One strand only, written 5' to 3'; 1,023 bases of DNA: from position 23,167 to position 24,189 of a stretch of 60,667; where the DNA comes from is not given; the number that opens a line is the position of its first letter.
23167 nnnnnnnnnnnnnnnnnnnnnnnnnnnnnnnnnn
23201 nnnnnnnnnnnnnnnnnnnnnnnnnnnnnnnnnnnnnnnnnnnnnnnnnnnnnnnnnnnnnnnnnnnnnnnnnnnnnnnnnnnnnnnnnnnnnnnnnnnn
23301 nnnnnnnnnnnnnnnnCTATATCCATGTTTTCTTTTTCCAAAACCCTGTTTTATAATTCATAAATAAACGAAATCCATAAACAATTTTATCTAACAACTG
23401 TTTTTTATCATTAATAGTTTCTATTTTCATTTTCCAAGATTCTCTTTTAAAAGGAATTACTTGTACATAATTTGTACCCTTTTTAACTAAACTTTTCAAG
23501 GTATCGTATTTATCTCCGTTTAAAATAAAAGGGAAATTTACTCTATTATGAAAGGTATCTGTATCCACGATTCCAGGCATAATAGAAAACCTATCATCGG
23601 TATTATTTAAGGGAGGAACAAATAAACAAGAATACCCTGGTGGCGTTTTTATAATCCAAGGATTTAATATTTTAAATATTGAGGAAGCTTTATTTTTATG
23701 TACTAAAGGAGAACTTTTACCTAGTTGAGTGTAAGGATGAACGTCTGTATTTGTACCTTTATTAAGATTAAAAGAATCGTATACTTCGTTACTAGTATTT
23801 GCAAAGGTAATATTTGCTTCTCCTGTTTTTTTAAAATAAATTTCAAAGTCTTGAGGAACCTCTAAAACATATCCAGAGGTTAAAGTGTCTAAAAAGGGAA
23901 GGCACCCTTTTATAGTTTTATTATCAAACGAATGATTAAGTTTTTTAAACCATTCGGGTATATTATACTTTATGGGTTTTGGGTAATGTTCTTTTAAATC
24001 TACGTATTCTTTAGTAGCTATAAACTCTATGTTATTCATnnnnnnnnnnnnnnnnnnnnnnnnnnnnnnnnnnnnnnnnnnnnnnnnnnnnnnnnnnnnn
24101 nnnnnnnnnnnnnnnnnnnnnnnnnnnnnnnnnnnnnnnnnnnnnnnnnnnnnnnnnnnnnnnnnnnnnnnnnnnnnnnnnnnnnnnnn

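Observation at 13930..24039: Enzyme island inside the tail module: 2OG-Fe(II) oxygenase paralogs, a NodU/CmcH carbamoyltransferase, and GT-A and GT-B glycosyltransferases. Candidate virion (fibre) or host-glycan hydroxylation, glycosylation and carbamoylation pathway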

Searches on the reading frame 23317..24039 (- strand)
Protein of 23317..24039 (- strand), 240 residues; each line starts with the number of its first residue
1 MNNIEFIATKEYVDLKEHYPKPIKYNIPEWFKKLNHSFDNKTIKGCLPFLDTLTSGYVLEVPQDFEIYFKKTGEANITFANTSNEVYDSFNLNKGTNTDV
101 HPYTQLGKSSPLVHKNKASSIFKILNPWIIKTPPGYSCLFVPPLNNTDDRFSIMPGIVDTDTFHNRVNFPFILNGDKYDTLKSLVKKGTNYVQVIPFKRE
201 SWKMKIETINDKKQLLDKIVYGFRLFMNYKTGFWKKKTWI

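Call 6: search_protein_families(library=pfam, proteins=[window:23317-24039:-], max_evalue=0.1)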
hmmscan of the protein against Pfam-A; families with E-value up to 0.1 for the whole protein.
window:23317-24039:- (240 aa): 2 families
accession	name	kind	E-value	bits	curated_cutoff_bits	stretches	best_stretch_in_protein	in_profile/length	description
PF19541.4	DUF6065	-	0.00099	19.1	26.6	1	112-162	77-127/236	Family of unknown function (DUF6065)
PF02333.21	Phytase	-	0.057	12.8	21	1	167-234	98-167/375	Phytase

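Call 42: search_solved_structures(query=A3, max_evalue=1)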
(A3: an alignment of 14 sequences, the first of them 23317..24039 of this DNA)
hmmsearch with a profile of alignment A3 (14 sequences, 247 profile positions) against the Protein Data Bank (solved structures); distinct sequences matched with E-value up to 1: 0.

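Call 48: find_homologous_proteins(query=window:23317-24039:-, max_evalue=0.001)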
Query window:23317-24039:- (240 aa): 3279 proteins with E <= 0.001 among 3430 candidates; the best 120 are listed.
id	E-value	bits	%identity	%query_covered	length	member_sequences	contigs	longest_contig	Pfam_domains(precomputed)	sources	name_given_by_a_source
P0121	1.3e-158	544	98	100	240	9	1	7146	-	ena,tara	tara:strand:+ start:19 stop:741 length:723 start_codon:yes stop_codon:yes gene_type:complete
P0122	4.0e-84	300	58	99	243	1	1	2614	-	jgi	-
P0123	4.5e-84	300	57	98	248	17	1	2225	-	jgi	jgi:hypothetical protein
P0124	6.8e-84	300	58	99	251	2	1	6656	-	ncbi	-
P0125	1.2e-83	299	57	98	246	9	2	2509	-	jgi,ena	-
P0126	1.3e-83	299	58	98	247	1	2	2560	-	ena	-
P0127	2.3e-83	298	57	98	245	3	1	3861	-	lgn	-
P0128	1.1e-82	296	57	99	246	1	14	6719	-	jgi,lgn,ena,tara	tara:strand:- start:2724 stop:3464 length:741 start_codon:yes stop_codon:yes gene_type:complete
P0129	1.4e-82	295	57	98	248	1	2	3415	-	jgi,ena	jgi:hypothetical protein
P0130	2.2e-82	295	56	99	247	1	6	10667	-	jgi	-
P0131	2.3e-82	294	57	95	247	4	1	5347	-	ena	-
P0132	2.5e-82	294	57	98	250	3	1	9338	-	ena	-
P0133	2.7e-82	294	56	98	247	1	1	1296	-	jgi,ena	-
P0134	9.1e-82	293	58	98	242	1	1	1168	-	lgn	-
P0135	1.1e-81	292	56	95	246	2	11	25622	-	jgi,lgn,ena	jgi:hypothetical protein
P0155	1.3e-80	289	55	99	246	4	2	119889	-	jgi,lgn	jgi:hypothetical protein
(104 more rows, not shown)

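Call 52: find_encoding_contigs(protein=P0155, flank=10000, max_places=3)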
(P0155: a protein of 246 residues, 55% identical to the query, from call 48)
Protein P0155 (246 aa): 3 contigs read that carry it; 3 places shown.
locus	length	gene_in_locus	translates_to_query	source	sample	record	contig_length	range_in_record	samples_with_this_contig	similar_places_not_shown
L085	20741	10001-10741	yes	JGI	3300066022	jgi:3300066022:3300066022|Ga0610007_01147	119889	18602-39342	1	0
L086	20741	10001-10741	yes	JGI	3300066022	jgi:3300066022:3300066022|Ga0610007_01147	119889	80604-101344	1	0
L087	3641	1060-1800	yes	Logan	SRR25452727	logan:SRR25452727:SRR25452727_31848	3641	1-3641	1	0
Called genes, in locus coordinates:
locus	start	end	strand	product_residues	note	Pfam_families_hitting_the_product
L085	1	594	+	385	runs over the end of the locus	PF04820:Trp_halogenase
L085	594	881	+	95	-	-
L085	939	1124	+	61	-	-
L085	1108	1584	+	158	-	PF08291:Peptidase_M15_3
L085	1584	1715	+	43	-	-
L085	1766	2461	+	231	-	PF24175:SU10_adaptor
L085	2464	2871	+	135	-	-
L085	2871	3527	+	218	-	PF24175:SU10_adaptor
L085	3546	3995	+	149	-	-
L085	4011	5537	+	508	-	-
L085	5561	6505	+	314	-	-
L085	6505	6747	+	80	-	-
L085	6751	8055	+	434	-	-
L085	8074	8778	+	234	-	-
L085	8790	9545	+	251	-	-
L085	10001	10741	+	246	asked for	-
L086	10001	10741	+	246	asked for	-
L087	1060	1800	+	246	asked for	-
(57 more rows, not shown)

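Call 60: predict_structure(alignment_id=A6)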
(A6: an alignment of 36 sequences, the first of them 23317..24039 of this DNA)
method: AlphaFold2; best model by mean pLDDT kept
length: 240 residues; sequences in the alignment: 36
mean_pLDDT: 81.8   pTM: 0.77
mean pLDDT of the five models: 81.8, 81.4, 80.2, 79.0, 78.8
residues with pLDDT >= 90: 61; 70-90: 139; 50-70: 36; < 50: 4
segments of 3 or more residues with pLDDT < 50: none
pLDDT, mean of each block of 10 residues (from residue 1): 88 91 79 89 77 76 86 74 55 59 86 85 88 91 84 90 87 88 90 84 91 84 81 60
secondary structure, 60 per line:
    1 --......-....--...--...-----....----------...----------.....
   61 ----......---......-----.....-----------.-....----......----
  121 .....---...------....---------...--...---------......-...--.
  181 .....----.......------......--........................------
elements in order: E3-8 H10-13 E21-23 H29-32 E56-60 E65-70 E74-79 H85-89 H103-106 H111-116 E121-125 E129-131 E138-141 E151-153 E156-158 E168-173 E180-185 E190-196 E203-208 H211-234

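Call 63: fold_search(model_id=the predicted structure, library=pdb)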
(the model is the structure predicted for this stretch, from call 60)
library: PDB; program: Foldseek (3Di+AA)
matches with E <= 10: 427; with E <= 0.001: 0
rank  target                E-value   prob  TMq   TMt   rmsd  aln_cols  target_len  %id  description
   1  1f7o_C                1.7e-03  1.00  0.33  0.64   3.4       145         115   12  CRYSTAL STRUCTURES OF FELINE IMMUNODEFICIENCY VIRUS DUTP PYROPHOSPHATASE AND ITS NUCLEOTIDE COMPLEXES IN THREE CRYSTAL (released 2000-09-06)
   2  1f7o_A                2.2e-03  1.00  0.30  0.57   8.6       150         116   12  CRYSTAL STRUCTURES OF FELINE IMMUNODEFICIENCY VIRUS DUTP PYROPHOSPHATASE AND ITS NUCLEOTIDE COMPLEXES IN THREE CRYSTAL (released 2000-09-06)
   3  5cct                  3.2e-03  1.00  0.27  0.37   7.6       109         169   16  Staphylococcus bacteriophage 80alpha dUTPase G164S mutant with dUpNHpp. (released 2016-05-11)
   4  2y8c_B                3.4e-03  1.00  0.40  0.72   3.7       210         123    8  Plasmodium falciparum dUTPase in complex with a trityl ligand (released 2012-03-07)
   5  8y1q_B                3.4e-03  1.00  0.28  0.46   5.3        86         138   15  Crystal structure of Aquifex aeolicus dUTPase complexed with dUMP. (released 2024-11-06)
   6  6h4c_E                4.1e-03  1.00  0.24  0.36   9.6       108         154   13  A polyamorous repressor: deciphering the evolutionary strategy used by the phage-inducible chromosomal islands to spre (released 2019-08-28)
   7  3h6x_B                4.3e-03  1.00  0.39  0.67   5.4       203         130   12  Crystal structure of dUTPase from Streptococcus mutans (released 2010-05-05)
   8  7n6s_D                4.6e-03  1.00  0.26  0.43   3.8        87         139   20  Crystal Structure of deoxyuridine 5'-triphosphate nucleotidohydrolase from Rickettsia prowazekii str. Madrid E in comp (released 2021-06-23)
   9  4wrk_E                4.8e-03  1.00  0.27  0.41   7.3       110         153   14  The 3D structure of D95N mutant DUTPase from phage phi11 of S. aureus reveals the molecular details for the coordinati (released 2015-12-23)
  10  3ecy_A                4.8e-03  1.00  0.26  0.49  11.9        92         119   15  Crystal structural analysis of Drosophila melanogaster dUTPase (released 2008-10-07)
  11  7n6s_A                5.4e-03  1.00  0.27  0.46   6.6        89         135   19  Crystal Structure of deoxyuridine 5'-triphosphate nucleotidohydrolase from Rickettsia prowazekii str. Madrid E in comp (released 2021-06-23)
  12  1duc                  5.7e-03  1.00  0.32  0.62   4.3       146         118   14  EIAV DUTPASE DUDP/STRONTIUM COMPLEX (released 1998-06-03)
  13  4aoz_C                5.7e-03  1.00  0.26  0.42   3.5        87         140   18  B. subtilis dUTPase YncF in complex with dU, PPi and Mg (P212121) (released 2013-05-01)
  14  3t60_B                6.1e-03  1.00  0.25  0.42   3.4        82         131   17  5'-Diphenyl Nucleoside Inhibitors of Plasmodium falciparum dUTPase (released 2012-08-29)
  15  3zf2                  6.1e-03  1.00  0.26  0.38   8.4       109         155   16  Phage dUTPases control transfer of virulence genes by a proto- oncogenic G protein-like mechanism. (Staphylococcus bacte (released 2013-01-30)
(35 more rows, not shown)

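Call 66: fold_search(model_id=the predicted structure, library=viral)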
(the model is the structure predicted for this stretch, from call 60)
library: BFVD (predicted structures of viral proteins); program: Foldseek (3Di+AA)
matches with E <= 10: 382; with E <= 0.001: 17
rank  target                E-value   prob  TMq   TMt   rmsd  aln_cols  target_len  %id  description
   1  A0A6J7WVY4            1.9e-13  1.00  0.55  0.59  18.1       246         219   32  Uncharacterized protein [uncultured Caudovirales phage]
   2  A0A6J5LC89            1.8e-10  1.00  0.53  0.52   9.3       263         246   16  Uncharacterized protein [uncultured Caudovirales phage]
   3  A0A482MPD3            4.8e-10  1.00  0.58  0.53  15.7       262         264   22  (no name in the UniProt tables at hand)
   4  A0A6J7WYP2            6.4e-09  1.00  0.58  0.59   5.2       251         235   15  Uncharacterized protein [uncultured Caudovirales phage]
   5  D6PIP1                8.1e-09  1.00  0.54  0.68   4.0       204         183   28  (no name in the UniProt tables at hand)
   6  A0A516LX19            5.7e-07  1.00  0.54  0.53   5.9       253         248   15  (no name in the UniProt tables at hand)
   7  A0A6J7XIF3            2.4e-06  1.00  0.56  0.55   6.3       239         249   12  Uncharacterized protein [uncultured Caudovirales phage]
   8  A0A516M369            6.0e-06  1.00  0.42  0.35  17.0       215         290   20  (no name in the UniProt tables at hand)
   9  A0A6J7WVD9            8.0e-06  1.00  0.57  0.55   5.9       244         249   14  Uncharacterized protein [uncultured Caudovirales phage]
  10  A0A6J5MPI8            1.3e-05  1.00  0.45  0.46  20.0       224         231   17  Uncharacterized protein [uncultured Caudovirales phage]
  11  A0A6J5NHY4            5.3e-05  1.00  0.35  0.41  17.0       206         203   12  Uncharacterized protein [uncultured Caudovirales phage]
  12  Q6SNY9                2.8e-04  1.00  0.32  0.21  11.1       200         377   10  Pol protein (Fragment) [Small ruminant lentivirus]
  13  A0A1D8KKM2            3.0e-04  1.00  0.46  0.48   8.2       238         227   10  Uncharacterized protein [Synechococcus phage S-CAM3]
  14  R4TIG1                4.2e-04  1.00  0.43  0.38   9.8       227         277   15  (no name in the UniProt tables at hand)
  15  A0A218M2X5            4.8e-04  1.00  0.34  0.32  12.8       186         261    9  dUTP diphosphatase [Acidovorax phage ACP17]
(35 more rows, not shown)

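Call 71: search_protein_families(library=pfam, alignment_id=A6, max_evalue=0.05)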
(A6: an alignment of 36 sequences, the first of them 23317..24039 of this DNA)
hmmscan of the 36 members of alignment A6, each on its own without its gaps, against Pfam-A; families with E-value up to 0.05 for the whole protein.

A. member 1, window:23317-24039:- (240 aa): 1 family
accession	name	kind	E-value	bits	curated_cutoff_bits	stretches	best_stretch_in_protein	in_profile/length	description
PF19541.4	DUF6065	-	0.00099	19.1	26.6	1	112-162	77-127/236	Family of unknown function (DUF6065)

B. families by the number of members that match (of 36 scanned): 3 families
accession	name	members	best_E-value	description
PF19541.4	DUF6065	20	6.2e-05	Family of unknown function (DUF6065)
PF14892.11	PIRC1_2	1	0.0049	Piercer of microtubule wall 1/2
PF00318.25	Ribosomal_S2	1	0.049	Ribosomal protein S2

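Call 81: search_protein_families(library=phrogs, proteins=[window:23317-24039:-], max_evalue=0.001)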
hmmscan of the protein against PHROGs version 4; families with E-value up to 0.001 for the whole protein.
window:23317-24039:- (240 aa): 1 family
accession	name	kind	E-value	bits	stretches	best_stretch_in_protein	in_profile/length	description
phrog_7084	-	unknown function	1.8e-42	146.5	1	2-214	3-212/240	-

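Call 91: find_related_loci(query=A6, collection=genome_contigs, flank=8000)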
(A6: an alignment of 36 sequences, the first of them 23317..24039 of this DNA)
Query A6 (240 aa) in genome_contigs; peptide patterns used: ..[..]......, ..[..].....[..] (x = any residue, [..] = any of these).
45 stretches matched a pattern; 39 encode a relative of the query (tblastn E <= 1e-3); 39 distinct loci.
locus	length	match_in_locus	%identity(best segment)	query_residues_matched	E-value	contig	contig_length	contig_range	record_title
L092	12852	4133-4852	55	2-239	1e-81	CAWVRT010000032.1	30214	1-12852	MAG TPA_asm: uncultured Chitinophagales bacterium isolate ERR3589587_concoct_54 genome assembly, contig: ERZ7462733.1204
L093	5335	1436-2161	50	4-239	7e-77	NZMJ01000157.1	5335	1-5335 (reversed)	MAG: Maricaulis sp. isolate IN14 MHASMcontig_260445, whole genome shotgun sequence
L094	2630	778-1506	57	2-239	8e-78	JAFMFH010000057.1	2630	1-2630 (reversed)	MAG: Flavobacteriaceae bacterium isolate CPBay_Sum15G08_34 NODE_15964_length_2630_cov_2.763883, whole genome shotgun seq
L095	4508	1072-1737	40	4-238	6e-40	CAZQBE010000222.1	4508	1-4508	MAG TPA_asm: uncultured Flavobacteriaceae bacterium isolate binchicken_co46_596 genome assembly, contig: NODE_41305_leng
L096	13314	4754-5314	41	4-204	2e-36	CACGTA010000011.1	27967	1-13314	uncultured Alphaproteobacteria bacterium isolate AG-910-K03 genome assembly, contig: AG-910-K03_NODE_11, whole genome sh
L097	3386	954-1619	38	4-238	2e-36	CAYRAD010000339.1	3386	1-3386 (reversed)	MAG TPA_asm: uncultured Vicingus sp. isolate binchicken_co275_22 genome assembly, contig: NODE_60956_length_3386_cov_7.3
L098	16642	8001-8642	30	4-239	2e-35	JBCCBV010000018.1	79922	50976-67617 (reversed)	MAG: Planctomycetota bacterium isolate P01_A01_bin.43 k141_2030412_length_79922_cov_22.9323, whole genome shotgun sequen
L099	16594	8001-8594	36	4-217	6e-35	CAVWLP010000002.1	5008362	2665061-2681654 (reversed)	MAG: uncultured Phycisphaerales bacterium isolate MFD04434.bin.2.6 genome assembly, contig: contig_5192, whole genome sh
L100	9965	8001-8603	34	20-237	4e-33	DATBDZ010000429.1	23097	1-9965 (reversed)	MAG TPA_asm: Humisphaera sp. isolate SMAG_U5824 k141_2556620, whole genome shotgun sequence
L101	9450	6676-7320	29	3-239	5e-33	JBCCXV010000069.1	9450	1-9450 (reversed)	MAG: Planctomycetota bacterium isolate P01_F01_bin.135 k141_2917655_length_9450_cov_24.5026, whole genome shotgun sequen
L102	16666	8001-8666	31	1-219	9e-32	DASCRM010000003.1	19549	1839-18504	MAG TPA_asm: Dehalococcoidia bacterium isolate Fu_MAG_94 c_000000040075, whole genome shotgun sequence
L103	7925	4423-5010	35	2-214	4e-31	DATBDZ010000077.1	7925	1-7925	MAG TPA_asm: Humisphaera sp. isolate SMAG_U5824 k141_3976665, whole genome shotgun sequence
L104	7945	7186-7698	37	20-201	4e-31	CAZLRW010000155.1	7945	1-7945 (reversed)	MAG TPA_asm: uncultured Flavobacteriaceae bacterium isolate SRP287051_co2_163 genome assembly, contig: NODE_14500_length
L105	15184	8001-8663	33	3-236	2e-30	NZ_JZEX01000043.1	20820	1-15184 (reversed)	Devosia geojensis strain BD-c194 NODE_46, whole genome shotgun sequence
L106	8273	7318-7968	34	19-237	9e-30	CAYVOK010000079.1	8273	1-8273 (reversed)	MAG TPA_asm: uncultured Acidimicrobiaceae bacterium isolate SRP193358_co1_762 genome assembly, contig: NODE_26431_length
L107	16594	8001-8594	34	1-205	3e-29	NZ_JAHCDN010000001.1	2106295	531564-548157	Variovorax sp. PCZ-1 contig00001, whole genome shotgun sequence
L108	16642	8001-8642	31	4-232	5e-29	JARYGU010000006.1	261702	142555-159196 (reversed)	MAG: Shinella sp. isolate MAG13_BQ12 NODE_6_length_261702_cov_11.808596, whole genome shotgun sequence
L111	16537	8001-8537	32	20-205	2e-27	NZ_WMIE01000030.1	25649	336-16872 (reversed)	Paracoccus aestuariivivens strain NBRC 111993 Scaffold30, whole genome shotgun sequence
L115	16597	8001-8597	31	20-232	2e-26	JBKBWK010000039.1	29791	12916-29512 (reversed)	MAG: Paracoccaceae bacterium isolate 21H_023.bin.59 NODE_40_length_29791_cov_19.690886, whole genome shotgun sequence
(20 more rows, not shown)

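Call 94: search_protein_families(library=pfam, proteins=[L107:7980-8705:+, L107:10250-11674:+, L107:8778-9641:-, L107:9638-10141:-, L107:11784-13301:+, L107:13309-14625:+, L115:8776-9213:-, L099:4336-6264:+, L108:5986-7854:+, L111:5819-6655:-], max_evalue=0.001)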
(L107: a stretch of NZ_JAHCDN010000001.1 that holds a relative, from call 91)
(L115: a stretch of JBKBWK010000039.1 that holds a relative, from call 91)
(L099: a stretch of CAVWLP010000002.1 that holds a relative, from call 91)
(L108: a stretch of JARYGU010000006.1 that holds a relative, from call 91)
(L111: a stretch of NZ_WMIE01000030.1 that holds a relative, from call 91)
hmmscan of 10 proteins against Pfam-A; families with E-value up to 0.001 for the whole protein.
L107:7980-8705:+ (241 aa): 1 family
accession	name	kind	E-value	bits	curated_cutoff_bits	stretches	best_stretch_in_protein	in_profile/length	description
PF19541.4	DUF6065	-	3.9e-06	27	26.6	1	62-219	31-182/236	Family of unknown function (DUF6065)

L107:10250-11674:+ (474 aa): 1 family
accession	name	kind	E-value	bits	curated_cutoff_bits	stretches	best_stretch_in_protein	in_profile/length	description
PF00082.27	Peptidase_S8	-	6.6e-33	114.7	21.8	1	208-454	3-288/288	Subtilase family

L107:8778-9641:- (287 aa): 1 family
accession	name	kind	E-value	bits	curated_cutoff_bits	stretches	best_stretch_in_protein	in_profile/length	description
PF13490.11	zf-HC2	-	0.00085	19.8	22.2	0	15-35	6-26/35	Putative zinc-finger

L107:9638-10141:- (167 aa): 6 families
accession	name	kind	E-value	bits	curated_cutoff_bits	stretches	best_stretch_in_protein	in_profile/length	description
PF08281.18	Sigma70_r4_2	-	3.7e-19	68.5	25.7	1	107-157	4-54/54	Sigma-70, region 4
PF04542.20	Sigma70_r2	-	1.2e-13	51.1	24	1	12-74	5-69/71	Sigma-70 region 2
PF04545.22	Sigma70_r4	-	1.7e-12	47.1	24.1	1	110-157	1-48/50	Sigma-70, region 4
PF22029.2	PhyR_sigma2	-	5.5e-10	39.6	27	1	11-61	3-53/55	Sigma2 domain of PhyR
PF07638.17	Sigma70_ECF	-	7.6e-06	26.4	21.1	1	33-161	52-183/185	ECF sigma factor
PF22233.2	PhyR_sigma-like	-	0.00045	20.4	27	1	113-155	3-45/50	Response regulator PhyR, sigma-like domain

L107:11784-13301:+ (505 aa): 2 families
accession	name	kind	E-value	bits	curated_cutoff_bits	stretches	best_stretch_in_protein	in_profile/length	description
PF03600.22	CitMHS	-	8.1e-19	68.3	31.9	1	75-436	4-336/336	Citrate transporter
PF00939.25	Na_sulph_symp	-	5.9e-14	52.4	27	1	56-494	25-471/472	Sodium:sulfate symporter transmembrane region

L107:13309-14625:+ (438 aa): 1 family
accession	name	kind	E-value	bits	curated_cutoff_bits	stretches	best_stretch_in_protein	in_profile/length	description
PF02595.20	Gly_kinase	-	3.7e-137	457.7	23.3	1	40-412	1-371/372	Glycerate kinase family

L115:8776-9213:- (145 aa): 0 families

L099:4336-6264:+ (642 aa): 1 family
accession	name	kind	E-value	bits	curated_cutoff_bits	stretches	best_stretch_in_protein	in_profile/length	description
PF14258.12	DUF4350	-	0.00029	21.6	30.4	0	180-248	39-96/181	Domain of unknown function (DUF4350)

L108:5986-7854:+ (622 aa): 4 families
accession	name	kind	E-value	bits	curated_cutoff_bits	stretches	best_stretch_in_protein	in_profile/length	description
PF00005.33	ABC_tran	-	7.1e-34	117.8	25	1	387-540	2-137/137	ABC transporter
PF00664.28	ABC_membrane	-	2.4e-20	73.8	28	1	45-314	2-265/274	ABC transporter transmembrane region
PF02463.25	SMC_N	-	2.5e-06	27.5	40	1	511-582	136-211/220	RecF/RecN/SMC N terminal domain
PF01926.29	MMR_HSR1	-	0.00016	22.2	21.9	1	398-495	1-85/113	50S ribosome-binding GTPase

L111:5819-6655:- (278 aa): 5 families
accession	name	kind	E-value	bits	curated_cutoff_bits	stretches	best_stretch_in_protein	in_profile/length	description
PF00106.31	adh_short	-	5.8e-43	147.1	26.6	1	9-188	4-189/195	short chain dehydrogenase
PF13561.12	adh_short_C2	-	1.6e-32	113.4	27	1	12-187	1-182/236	Enoyl-(Acyl carrier protein) reductase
PF23441.1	SDR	-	1.2e-09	38.4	27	1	46-196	59-208/258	SDR-like rossmann domain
PF08659.16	KR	-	1.1e-06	29.1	22.6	1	9-164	4-165/180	KR domain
PF01370.27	Epimerase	-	3.8e-05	23.6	20.9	1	9-119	2-103/240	NAD dependent epimerase/dehydratase family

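Call 98: search_protein_families(library=ncbifam, proteins=[window:23317-24039:-], max_evalue=0.01)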
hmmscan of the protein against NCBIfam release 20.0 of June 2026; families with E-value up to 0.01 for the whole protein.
window:23317-24039:- (240 aa): 0 families
